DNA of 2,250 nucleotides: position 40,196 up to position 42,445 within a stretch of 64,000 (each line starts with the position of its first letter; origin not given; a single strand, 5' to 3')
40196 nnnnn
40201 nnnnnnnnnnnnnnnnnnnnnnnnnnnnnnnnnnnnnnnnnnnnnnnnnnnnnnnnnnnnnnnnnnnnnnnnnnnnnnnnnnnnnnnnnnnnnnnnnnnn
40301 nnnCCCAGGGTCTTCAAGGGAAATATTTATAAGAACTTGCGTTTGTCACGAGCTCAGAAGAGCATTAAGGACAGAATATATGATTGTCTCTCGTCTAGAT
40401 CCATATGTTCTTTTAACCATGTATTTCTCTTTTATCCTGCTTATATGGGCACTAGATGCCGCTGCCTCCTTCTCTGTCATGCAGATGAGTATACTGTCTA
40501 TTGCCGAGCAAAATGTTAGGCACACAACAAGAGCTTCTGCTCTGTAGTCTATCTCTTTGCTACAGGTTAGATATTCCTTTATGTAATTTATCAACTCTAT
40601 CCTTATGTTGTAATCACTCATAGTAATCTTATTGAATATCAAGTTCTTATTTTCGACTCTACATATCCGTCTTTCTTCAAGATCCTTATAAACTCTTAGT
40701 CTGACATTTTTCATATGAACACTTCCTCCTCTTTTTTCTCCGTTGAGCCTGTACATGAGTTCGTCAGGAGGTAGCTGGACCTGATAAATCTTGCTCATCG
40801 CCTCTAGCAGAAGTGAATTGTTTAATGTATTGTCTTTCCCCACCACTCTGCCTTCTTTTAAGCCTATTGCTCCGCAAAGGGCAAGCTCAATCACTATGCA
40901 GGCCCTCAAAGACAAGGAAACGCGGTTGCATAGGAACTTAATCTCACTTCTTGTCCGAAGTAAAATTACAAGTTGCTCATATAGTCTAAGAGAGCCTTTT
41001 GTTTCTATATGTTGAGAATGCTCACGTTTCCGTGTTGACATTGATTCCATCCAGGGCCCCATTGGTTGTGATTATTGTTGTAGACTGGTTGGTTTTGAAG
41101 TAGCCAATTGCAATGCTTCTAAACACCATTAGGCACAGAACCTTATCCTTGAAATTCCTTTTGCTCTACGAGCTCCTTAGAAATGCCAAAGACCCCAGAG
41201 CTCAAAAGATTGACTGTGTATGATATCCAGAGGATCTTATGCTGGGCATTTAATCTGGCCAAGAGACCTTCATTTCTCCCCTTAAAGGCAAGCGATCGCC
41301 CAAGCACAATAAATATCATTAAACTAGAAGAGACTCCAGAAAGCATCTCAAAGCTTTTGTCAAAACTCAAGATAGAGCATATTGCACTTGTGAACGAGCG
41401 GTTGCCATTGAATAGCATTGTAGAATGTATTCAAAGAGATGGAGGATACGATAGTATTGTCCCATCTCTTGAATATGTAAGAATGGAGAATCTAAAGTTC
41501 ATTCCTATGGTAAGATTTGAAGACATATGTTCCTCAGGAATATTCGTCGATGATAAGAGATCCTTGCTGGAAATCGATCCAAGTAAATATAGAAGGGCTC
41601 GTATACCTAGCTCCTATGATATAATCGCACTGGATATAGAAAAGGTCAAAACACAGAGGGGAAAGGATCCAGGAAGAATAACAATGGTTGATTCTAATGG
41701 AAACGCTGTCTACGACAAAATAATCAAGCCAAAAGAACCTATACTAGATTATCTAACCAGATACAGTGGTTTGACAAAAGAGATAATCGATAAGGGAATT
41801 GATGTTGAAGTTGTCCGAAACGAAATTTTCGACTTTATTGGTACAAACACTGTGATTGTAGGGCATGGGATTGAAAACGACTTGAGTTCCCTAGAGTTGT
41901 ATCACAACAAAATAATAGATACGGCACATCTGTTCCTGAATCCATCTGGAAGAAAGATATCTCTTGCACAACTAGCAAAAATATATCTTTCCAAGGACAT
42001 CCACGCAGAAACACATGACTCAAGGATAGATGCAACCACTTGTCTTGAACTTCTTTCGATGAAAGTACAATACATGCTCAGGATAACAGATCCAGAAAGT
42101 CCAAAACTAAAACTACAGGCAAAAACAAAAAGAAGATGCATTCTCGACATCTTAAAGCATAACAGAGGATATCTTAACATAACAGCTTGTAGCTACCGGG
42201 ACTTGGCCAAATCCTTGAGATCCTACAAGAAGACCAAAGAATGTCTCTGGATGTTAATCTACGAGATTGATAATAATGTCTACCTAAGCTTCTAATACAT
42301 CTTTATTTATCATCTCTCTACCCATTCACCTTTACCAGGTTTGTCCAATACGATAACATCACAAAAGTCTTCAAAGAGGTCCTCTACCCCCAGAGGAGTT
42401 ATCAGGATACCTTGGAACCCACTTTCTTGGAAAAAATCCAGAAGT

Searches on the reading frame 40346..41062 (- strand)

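Call 33: search_protein_families(library=pfam, proteins=[window:40346-41062:-], max_evalue=0.001)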
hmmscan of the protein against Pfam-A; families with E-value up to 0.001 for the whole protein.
window:40346-41062:- (238 aa): 1 family
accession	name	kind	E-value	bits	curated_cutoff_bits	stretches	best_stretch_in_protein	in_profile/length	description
PF05719.16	GPP34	-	4.1e-11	43.7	29.1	1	29-209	3-184/201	Golgi phosphoprotein 3 (GPP34)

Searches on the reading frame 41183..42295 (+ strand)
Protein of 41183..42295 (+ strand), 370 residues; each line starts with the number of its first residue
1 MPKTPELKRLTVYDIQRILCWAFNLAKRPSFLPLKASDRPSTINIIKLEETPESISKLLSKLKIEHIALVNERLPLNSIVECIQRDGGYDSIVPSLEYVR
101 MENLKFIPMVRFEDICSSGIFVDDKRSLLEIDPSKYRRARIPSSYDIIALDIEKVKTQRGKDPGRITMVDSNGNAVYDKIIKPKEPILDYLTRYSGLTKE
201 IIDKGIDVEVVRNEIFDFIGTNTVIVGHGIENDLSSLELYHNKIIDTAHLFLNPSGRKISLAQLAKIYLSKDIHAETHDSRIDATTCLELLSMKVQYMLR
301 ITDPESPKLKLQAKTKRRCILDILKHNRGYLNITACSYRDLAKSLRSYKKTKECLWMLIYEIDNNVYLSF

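Call 33: search_protein_families(library=pfam, proteins=[window:41183-42295:+], max_evalue=0.001)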
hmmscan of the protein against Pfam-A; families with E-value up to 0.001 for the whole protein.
window:41183-42295:+ (370 aa): 1 family
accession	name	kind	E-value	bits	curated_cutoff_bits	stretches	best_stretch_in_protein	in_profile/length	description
PF00929.31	RNase_T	-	2.2e-07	32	24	1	165-291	23-164/164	Exonuclease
